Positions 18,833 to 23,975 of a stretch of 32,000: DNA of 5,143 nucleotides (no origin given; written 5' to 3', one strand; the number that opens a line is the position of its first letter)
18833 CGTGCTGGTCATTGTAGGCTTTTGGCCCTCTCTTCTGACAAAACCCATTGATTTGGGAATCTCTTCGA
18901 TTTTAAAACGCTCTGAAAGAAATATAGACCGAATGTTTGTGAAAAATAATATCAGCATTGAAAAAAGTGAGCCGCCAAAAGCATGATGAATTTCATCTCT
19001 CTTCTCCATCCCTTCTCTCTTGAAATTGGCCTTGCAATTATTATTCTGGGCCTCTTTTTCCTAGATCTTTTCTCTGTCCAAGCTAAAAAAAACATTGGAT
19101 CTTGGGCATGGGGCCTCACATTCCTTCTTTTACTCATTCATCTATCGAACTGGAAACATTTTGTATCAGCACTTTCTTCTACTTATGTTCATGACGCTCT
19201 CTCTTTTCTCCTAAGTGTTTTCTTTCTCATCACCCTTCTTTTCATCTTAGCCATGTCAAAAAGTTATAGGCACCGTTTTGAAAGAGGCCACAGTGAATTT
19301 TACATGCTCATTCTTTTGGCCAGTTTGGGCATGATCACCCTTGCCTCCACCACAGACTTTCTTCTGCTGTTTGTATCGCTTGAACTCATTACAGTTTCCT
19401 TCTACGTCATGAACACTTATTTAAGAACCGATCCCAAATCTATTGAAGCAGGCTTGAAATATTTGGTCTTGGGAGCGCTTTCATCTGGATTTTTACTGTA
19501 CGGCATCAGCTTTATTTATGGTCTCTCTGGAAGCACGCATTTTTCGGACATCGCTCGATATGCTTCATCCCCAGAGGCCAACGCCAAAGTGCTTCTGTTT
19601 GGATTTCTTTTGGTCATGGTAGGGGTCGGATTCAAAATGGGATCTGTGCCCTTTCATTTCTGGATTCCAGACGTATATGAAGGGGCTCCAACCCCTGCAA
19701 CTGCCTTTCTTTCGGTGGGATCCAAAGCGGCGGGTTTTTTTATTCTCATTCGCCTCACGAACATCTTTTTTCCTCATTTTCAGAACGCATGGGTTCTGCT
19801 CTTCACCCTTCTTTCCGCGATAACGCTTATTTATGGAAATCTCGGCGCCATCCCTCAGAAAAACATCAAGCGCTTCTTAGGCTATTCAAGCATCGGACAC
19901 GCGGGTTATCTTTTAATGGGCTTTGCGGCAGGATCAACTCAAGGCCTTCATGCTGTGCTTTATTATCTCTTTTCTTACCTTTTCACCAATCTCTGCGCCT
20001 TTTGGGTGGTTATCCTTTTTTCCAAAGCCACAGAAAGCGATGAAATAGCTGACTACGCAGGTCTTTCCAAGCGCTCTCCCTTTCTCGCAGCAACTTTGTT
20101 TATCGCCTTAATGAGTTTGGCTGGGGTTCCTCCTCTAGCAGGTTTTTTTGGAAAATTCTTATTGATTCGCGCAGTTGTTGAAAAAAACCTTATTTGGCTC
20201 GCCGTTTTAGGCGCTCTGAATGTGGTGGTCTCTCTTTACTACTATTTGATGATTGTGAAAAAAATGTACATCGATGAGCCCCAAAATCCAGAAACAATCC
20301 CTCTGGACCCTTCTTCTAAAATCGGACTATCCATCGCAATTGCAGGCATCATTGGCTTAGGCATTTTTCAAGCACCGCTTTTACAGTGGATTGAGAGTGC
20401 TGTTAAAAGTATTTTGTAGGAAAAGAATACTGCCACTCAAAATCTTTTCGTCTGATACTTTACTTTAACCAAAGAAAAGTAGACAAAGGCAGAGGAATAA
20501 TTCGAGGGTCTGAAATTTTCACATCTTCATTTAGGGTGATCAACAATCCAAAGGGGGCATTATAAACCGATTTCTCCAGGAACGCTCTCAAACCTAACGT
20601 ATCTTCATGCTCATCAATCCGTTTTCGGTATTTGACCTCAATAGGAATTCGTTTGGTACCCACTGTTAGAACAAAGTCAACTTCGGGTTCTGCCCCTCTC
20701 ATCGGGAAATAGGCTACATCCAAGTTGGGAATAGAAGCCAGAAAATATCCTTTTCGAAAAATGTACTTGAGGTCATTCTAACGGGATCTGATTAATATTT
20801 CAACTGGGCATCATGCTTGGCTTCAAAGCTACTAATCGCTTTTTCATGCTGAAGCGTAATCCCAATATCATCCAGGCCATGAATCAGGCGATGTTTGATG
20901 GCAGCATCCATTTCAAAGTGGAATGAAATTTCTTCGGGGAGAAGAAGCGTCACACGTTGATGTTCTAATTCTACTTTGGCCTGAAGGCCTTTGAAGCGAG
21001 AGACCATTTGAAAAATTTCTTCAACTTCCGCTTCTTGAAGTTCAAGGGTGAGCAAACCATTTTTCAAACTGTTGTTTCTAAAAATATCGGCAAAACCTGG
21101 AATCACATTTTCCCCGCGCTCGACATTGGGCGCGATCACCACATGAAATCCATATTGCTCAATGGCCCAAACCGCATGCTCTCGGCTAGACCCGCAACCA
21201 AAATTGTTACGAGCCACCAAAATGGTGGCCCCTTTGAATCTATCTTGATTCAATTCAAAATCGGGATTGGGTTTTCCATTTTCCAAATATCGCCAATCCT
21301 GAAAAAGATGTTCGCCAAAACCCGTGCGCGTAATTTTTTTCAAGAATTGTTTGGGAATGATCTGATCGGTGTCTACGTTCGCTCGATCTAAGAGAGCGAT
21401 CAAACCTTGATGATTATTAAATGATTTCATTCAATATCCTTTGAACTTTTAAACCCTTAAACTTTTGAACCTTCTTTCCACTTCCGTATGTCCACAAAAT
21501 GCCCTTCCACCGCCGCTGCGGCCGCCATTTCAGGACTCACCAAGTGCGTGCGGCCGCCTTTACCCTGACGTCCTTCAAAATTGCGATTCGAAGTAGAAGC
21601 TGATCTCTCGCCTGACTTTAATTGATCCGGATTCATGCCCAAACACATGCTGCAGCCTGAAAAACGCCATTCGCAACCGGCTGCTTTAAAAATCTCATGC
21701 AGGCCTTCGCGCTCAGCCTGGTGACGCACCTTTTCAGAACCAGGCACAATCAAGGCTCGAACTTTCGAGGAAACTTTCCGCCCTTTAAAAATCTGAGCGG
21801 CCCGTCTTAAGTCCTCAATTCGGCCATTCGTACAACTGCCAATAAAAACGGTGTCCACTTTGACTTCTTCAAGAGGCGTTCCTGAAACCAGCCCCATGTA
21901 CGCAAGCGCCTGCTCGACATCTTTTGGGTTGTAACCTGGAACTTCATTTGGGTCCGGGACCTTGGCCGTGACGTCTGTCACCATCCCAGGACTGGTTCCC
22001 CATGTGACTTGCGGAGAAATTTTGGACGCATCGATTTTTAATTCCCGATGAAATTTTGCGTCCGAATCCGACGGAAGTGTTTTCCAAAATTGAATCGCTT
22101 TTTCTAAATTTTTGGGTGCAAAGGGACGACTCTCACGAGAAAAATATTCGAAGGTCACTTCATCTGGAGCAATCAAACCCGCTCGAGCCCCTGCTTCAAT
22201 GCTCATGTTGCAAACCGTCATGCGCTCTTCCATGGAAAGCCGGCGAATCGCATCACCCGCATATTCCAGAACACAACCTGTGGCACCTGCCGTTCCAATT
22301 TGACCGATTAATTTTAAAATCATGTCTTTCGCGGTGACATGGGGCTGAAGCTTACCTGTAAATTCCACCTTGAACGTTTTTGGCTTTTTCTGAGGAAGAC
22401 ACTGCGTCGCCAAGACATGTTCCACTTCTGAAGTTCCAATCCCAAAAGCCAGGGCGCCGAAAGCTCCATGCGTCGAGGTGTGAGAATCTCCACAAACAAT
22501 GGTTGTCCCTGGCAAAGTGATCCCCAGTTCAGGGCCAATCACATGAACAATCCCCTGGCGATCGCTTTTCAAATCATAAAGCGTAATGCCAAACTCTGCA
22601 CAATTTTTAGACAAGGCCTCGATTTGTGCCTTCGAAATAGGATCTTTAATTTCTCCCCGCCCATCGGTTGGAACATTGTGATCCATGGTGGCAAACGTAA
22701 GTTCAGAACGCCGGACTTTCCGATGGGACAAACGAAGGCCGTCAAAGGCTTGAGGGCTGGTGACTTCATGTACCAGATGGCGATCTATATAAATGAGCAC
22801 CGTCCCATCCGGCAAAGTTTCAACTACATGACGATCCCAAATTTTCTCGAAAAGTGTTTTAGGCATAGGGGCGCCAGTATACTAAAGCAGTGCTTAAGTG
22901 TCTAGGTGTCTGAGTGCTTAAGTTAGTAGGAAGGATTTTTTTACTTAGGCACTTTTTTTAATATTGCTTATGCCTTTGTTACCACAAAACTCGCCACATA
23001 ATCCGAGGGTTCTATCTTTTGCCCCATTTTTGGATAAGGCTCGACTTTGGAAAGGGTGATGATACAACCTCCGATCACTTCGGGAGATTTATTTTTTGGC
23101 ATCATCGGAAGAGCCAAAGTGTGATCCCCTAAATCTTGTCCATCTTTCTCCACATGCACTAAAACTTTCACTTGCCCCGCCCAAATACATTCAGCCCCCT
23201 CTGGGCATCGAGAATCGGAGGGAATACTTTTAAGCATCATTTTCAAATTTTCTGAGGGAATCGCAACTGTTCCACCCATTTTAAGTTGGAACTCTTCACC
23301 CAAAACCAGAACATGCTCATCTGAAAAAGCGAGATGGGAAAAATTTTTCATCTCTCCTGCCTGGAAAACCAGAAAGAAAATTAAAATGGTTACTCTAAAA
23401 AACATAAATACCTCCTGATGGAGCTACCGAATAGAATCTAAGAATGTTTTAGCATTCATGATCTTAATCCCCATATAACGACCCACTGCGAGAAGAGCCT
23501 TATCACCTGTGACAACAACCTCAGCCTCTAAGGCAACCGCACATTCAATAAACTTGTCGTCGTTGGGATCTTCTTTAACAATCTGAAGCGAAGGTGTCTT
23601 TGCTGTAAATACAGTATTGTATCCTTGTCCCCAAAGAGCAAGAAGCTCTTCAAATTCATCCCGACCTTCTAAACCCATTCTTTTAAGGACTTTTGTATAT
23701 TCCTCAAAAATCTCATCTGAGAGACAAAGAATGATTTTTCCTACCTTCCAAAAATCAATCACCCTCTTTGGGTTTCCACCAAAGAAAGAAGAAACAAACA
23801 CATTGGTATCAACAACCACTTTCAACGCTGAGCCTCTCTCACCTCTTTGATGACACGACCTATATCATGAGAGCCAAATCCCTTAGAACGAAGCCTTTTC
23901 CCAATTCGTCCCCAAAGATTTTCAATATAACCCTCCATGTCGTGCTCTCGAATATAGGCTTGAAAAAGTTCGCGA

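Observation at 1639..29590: Intergenic spacers throughout the window are built from 7-nt-period tandem repeats, most folded into long hairpins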

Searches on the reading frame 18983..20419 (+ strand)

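Call 11: search_protein_families(library=ncbifam, proteins=[window:18983-20419:+], max_evalue=0.00001)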
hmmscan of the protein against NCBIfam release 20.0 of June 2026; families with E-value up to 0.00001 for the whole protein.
window:18983-20419:+ (478 aa): 72 families (the best 25 are shown)
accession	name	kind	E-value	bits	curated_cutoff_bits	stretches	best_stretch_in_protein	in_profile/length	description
TIGR01770.1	NDH_I_N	subfamily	4.1e-127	425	332.6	1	17-465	10-470/472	NADH-quinone oxidoreductase subunit NuoN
NF004442.0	PRK05777.1-5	equivalog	3e-122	409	523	1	8-476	8-480/483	NADH-quinone oxidoreductase subunit NuoN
NF004440.0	PRK05777.1-3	equivalog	1.9e-119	399.7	519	1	5-471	5-470/477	NADH-quinone oxidoreductase subunit NuoN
NF002701.0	PRK02504.1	equivalog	1.9e-113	379.7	569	1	21-475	25-491/513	NAD(P)H-quinone oxidoreductase subunit N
NF004441.0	PRK05777.1-4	equivalog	2.4e-100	336.6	477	1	97-475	138-521/524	NADH-quinone oxidoreductase subunit NuoN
NF004446.0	PRK05777.2-4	equivalog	7.1e-94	315.7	590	1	15-440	21-461/502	NADH-quinone oxidoreductase subunit NuoN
NF004439.0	PRK05777.1-1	equivalog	3.6e-82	276.8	531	1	67-474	66-482/485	NADH-quinone oxidoreductase subunit NuoN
NF004445.0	PRK05777.2-3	equivalog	4.1e-76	256.9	408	1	3-468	5-468/475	NADH-quinone oxidoreductase subunit NuoN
NF004443.0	PRK05777.2-1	equivalog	7.6e-72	243.1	626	1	27-462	30-480/506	NADH-quinone oxidoreductase subunit NuoN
NF004444.0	PRK05777.2-2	equivalog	9.5e-72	242.6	496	1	5-474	14-491/496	NADH-quinone oxidoreductase subunit NuoN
NF004447.0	PRK05777.2-5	equivalog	2.8e-63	214.6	547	1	14-442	7-435/458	NADH-quinone oxidoreductase subunit NuoN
TIGR01972.1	NDH_I_M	subfamily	8.9e-57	192.8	263.8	1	71-477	77-482/486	NADH-quinone oxidoreductase subunit M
NF006241.0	PRK08377.1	equivalog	1.3e-56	192.6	645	1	101-477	105-477/494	NADH dehydrogenase subunit N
NF009306.0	PRK12663.1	equivalog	6.4e-55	186.8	542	1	67-476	72-480/498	Na+/H+ antiporter subunit D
NF009308.0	PRK12665.1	equivalog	2.4e-52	178.2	585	1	52-426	63-432/531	Na+/H+ antiporter subunit D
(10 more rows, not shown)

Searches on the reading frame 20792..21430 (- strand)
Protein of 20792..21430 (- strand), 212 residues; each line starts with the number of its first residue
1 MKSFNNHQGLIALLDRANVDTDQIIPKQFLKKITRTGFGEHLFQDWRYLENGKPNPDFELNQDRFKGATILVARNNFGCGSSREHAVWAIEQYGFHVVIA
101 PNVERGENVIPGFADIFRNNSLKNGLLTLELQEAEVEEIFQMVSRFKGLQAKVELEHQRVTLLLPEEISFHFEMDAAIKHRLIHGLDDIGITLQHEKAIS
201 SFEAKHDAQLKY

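Call 11: search_protein_families(library=ncbifam, proteins=[window:20792-21430:-], max_evalue=0.00001)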
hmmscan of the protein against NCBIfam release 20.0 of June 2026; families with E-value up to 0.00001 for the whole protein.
window:20792-21430:- (212 aa): 10 families
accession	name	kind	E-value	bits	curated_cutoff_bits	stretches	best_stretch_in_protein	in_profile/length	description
NF002458.0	PRK01641.1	subfamily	2.5e-81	272.1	167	1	1-209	1-196/202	3-isopropylmalate dehydratase small subunit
TIGR00171.1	leuD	equivalog_domain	1.5e-72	243.4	116.25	1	1-199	1-188/188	3-isopropylmalate dehydratase small subunit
TIGR02084.1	leud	equivalog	5.1e-16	58.7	245.85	1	18-138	9-110/156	3-isopropylmalate dehydratase small subunit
TIGR02087.1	LEUD_arch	subfamily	1e-15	57.8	108.95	1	18-135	9-106/157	LeuD/DmdB family oxidoreductase small subunit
NF040604.2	HacB_Meth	equivalog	5.1e-13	49.2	230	1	17-137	12-113/159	homoaconitase small subunit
NF040625.1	HacB2_Meth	equivalog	2.7e-12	46.5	230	1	17-126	13-101/161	homoaconitase small subunit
NF010629.0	PRK14023.1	equivalog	1.7e-08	34.5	229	1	17-130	9-102/166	homoaconitate hydratase small subunit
NF005558.0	PRK07229.1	equivalog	4.8e-08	32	612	1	65-162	522-609/647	aconitate hydratase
TIGR00139.1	h_aconitase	equivalog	3e-07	29.2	529.9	1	9-132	532-636/709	homoaconitase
TIGR01342.1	acon_putative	hypoth_equivalog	7.7e-06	24.4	719.15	1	10-137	472-587/655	putative aconitate hydratase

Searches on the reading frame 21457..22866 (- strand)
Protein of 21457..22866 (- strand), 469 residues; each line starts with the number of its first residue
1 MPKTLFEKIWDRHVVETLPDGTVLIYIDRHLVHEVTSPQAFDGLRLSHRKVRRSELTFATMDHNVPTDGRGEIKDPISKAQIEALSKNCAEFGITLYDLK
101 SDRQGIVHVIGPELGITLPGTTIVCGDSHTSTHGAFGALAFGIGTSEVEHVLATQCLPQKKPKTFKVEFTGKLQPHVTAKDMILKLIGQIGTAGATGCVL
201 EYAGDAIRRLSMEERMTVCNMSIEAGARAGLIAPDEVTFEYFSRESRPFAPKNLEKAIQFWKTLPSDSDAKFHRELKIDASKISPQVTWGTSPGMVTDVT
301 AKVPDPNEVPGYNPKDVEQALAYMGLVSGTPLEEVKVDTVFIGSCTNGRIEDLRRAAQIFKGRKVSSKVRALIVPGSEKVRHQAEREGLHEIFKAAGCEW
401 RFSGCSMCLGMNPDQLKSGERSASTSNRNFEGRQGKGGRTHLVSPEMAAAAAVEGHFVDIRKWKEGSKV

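Call 11: search_protein_families(library=ncbifam, proteins=[window:21457-22866:-], max_evalue=0.00001)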
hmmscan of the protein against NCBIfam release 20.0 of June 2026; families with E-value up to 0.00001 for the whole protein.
window:21457-22866:- (469 aa): 19 families
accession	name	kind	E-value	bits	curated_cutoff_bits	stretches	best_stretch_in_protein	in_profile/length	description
NF004016.0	PRK05478.1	subfamily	9.7e-233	772.8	510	1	1-464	2-467/468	3-isopropylmalate dehydratase large subunit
TIGR00170.1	leuC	equivalog_domain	2e-226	752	560.25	1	1-462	1-465/466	3-isopropylmalate dehydratase large subunit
NF009116.0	PRK12466.1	subfamily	2.6e-216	718.7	531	1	2-464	4-469/472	3-isopropylmalate dehydratase large subunit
NF001614.1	PRK00402.1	subfamily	2e-114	382.5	385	2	3-300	1-283/415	aconitase/3-isopropylmalate dehydratase large subunit family protein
TIGR01343.1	hacA_fam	subfamily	8.1e-108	360.6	385.7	2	4-300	1-280/412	homoaconitate hydratase family protein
TIGR02086.1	IPMI_arch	subfamily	1.2e-92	310.8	410.15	2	3-299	1-277/411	3-isopropylmalate dehydratase/homoaconitate hydratase family large subunit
TIGR02083.1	LEU2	equivalog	3.8e-89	299.5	610.65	2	5-298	3-281/419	3-isopropylmalate dehydratase large subunit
NF040615.1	HacA_Meth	equivalog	1.1e-87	294.4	550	2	4-300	2-287/419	homoaconitase large subunit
NF005558.0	PRK07229.1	equivalog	2.4e-83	280.8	612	1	1-465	1-417/647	aconitate hydratase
TIGR01342.1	acon_putative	hypoth_equivalog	7e-60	202.9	719.15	2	4-299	1-278/655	putative aconitate hydratase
TIGR01340.1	aconitase_mito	equivalog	5.3e-47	160.6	825.35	1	83-456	115-471/745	aconitate hydratase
TIGR00139.1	h_aconitase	equivalog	5e-44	150.8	529.9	2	3-292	2-305/709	homoaconitase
NF006690.0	PRK09238.1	equivalog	2.3e-37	128.4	782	1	102-463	465-817/852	bifunctional aconitate hydratase 2/2-methylisocitrate dehydratase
NF006757.0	PRK09277.1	subfamily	9.6e-34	116.2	686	1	121-456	205-557/888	aconitate hydratase AcnA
NF009520.0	PRK12881.1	subfamily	9.2e-33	113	905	1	121-456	205-558/893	aconitate hydratase AcnA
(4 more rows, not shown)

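Call 13: find_encoding_contigs(protein=window:21457-22866:-, flank=10000, max_places=6)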
Protein window:21457-22866:- (469 aa): 2 contigs read that carry it; 1 place shown.
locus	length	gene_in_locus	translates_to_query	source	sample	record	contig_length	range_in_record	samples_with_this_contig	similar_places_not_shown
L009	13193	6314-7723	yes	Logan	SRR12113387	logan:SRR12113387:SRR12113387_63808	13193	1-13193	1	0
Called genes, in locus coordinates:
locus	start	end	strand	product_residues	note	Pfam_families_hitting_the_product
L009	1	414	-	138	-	?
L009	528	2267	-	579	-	PF04773:FecR (weak)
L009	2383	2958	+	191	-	PF08819:DUF1802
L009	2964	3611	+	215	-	PF00753:Lactamase_B, PF12706:Lactamase_B_2 (weak)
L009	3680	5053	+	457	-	PF01546:Peptidase_M20, PF07687:M20_dimer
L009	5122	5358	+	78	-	-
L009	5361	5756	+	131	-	PF01850:PIN (faint), PF13470:PIN_3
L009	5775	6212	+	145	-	-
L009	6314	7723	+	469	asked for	PF00330:Aconitase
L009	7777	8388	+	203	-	PF00694:Aconitase_C, PF27434:LeuD_C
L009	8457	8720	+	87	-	-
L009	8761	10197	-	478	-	PF00361:Proton_antipo_M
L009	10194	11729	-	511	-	PF00361:Proton_antipo_M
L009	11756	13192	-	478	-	?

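Call 14: find_homologous_proteins(query=window:21457-22866:-)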
Query window:21457-22866:- (469 aa): 8000 proteins with E <= 0.001 among 8000 candidates; the best 120 are listed.
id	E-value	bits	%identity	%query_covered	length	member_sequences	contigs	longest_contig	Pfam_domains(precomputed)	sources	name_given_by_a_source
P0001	0.0e+0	1074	100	100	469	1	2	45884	PF00330.26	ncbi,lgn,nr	ncbi:MAG: 3-isopropylmalate dehydratase large subunit [Chlamydiae bacterium]|nr:3-isopropylmalate de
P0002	3.0e-277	938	88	99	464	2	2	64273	PF00330.26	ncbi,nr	ncbi:MAG: 3-isopropylmalate dehydratase large subunit [Chlamydiae bacterium]|nr:3-isopropylmalate de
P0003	1.5e-267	906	85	99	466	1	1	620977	PF00330.26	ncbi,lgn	-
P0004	1.1e-263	893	83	99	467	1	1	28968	PF00330.26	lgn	-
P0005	1.6e-261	886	84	99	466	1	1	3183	PF00330.26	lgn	-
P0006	1.7e-261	886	82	99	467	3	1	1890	PF00330.26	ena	-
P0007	2.5e-255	866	80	99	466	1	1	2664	PF00330.26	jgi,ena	-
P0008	3.2e-254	862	80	99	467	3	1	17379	PF00330.26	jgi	-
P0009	3.2e-254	862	80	99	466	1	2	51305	PF00330.26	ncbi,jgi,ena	-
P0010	2.5e-253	859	80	99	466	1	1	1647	PF00330.26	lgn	-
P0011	3.9e-253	859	80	99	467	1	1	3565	PF00330.26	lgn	-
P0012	9.2e-253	857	79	99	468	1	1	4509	PF00330.26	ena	-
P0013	1.0e-252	857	79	99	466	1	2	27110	PF00330.26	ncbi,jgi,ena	-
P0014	1.1e-252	857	79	99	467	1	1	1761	PF00330.26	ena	-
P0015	3.1e-252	856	80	99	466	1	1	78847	PF00330.26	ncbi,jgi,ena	-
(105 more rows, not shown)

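Call 24: find_encoding_contigs(protein=P0002, flank=10000, max_places=2)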
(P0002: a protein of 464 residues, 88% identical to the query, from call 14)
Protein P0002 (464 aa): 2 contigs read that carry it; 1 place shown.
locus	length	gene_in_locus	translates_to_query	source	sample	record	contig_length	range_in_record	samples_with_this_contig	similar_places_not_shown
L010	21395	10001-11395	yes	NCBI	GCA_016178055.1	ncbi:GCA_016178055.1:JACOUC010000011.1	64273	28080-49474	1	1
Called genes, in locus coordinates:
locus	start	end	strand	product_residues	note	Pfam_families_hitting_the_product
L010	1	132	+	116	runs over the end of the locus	PF01740:STAS, PF13466:STAS_2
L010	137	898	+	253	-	PF02405:MlaE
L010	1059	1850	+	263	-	PF00005:ABC_tran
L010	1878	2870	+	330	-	PF02470:MlaD, PF28544:Helical_needle (weak)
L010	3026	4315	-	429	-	PF04055:Radical_SAM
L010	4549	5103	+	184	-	PF08207:EFP_N, PF01132:EFP, PF09285:Elong-fact-P_C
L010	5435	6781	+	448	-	PF11638:DnaA_N, PF01695:IstB_IS21 (weak), PF00308:Bac_DnaA, PF00004:AAA (weak), PF08299:Bac_DnaA_C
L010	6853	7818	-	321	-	PF01207:Dus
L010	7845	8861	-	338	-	PF13238:AAA_18, PF13207:AAA_17, PF00383:dCMP_cyt_deam_1, PF14437:MafB19-deam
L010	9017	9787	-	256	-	PF09414:RNA_ligase (weak)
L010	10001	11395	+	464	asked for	PF00330:Aconitase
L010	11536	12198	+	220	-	PF00694:Aconitase_C, PF27434:LeuD_C (faint)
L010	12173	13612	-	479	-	PF00361:Proton_antipo_M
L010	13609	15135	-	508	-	PF00361:Proton_antipo_M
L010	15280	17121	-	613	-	PF00662:Proton_antipo_N, PF00361:Proton_antipo_M, PF01010:Proton_antipo_C (faint)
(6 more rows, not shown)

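Call 25: find_encoding_contigs(protein=P0003, flank=10000, max_places=2)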
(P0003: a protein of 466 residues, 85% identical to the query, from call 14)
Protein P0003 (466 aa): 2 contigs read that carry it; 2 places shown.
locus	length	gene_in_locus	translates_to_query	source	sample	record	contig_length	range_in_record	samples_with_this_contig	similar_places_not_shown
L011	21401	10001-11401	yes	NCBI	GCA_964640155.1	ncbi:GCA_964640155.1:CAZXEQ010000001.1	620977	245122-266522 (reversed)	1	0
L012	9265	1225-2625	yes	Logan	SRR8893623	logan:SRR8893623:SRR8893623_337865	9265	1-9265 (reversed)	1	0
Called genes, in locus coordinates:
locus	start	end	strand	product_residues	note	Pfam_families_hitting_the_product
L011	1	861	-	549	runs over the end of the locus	PF02554:CstA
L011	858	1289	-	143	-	PF01242:PTPS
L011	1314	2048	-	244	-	PF00106:adh_short, PF08659:KR, PF13561:adh_short_C2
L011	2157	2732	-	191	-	PF13482:RNase_H_2, PF10108:DNA_pol_B_exo2 (faint)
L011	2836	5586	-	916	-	PF08471:Ribonuc_red_2_N, PF02867:Ribonuc_red_lgC, PF12637:TSCPD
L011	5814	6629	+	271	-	PF00849:PseudoU_synth_2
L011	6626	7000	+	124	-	-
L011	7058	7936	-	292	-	PF16697:Yop-YscD_cpl, PF00498:FHA, PF00990:GGDEF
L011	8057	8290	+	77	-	-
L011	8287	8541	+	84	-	PF05016:ParE_toxin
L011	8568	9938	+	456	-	PF01546:Peptidase_M20, PF07687:M20_dimer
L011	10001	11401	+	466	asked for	PF00330:Aconitase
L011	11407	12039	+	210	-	PF00694:Aconitase_C, PF27512:LeuD (faint), PF27434:LeuD_C (weak)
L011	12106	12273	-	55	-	-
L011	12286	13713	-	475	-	PF00361:Proton_antipo_M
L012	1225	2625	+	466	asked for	PF00330:Aconitase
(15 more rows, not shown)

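Call 26: find_encoding_contigs(protein=P0004, flank=10000, max_places=2)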
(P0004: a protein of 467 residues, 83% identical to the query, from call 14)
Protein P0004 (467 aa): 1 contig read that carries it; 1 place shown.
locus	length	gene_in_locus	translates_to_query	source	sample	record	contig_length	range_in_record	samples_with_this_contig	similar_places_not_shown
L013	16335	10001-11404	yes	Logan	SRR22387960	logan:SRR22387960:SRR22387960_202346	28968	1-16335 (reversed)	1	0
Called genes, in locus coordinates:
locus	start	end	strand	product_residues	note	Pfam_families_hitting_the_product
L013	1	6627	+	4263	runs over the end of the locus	-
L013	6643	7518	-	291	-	PF16697:Yop-YscD_cpl, PF00498:FHA, PF00990:GGDEF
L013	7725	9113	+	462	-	PF01546:Peptidase_M20, PF07687:M20_dimer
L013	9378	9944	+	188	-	-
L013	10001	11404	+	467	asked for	PF00330:Aconitase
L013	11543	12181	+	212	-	PF00694:Aconitase_C, PF27512:LeuD (weak), PF27434:LeuD_C (weak)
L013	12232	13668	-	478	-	PF00361:Proton_antipo_M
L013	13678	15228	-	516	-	PF00361:Proton_antipo_M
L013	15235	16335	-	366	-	?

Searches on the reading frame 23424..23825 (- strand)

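Call 11: search_protein_families(library=ncbifam, proteins=[window:23424-23825:-], max_evalue=0.00001)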
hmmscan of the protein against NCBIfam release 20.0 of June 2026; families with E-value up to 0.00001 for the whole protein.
window:23424-23825:- (133 aa): 1 family
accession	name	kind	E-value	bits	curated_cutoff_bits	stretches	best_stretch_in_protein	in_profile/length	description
TIGR00305.1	TIGR00305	equivalog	1.3e-14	54.5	29.15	1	2-113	1-114/115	putative toxin-antitoxin system toxin component, PIN family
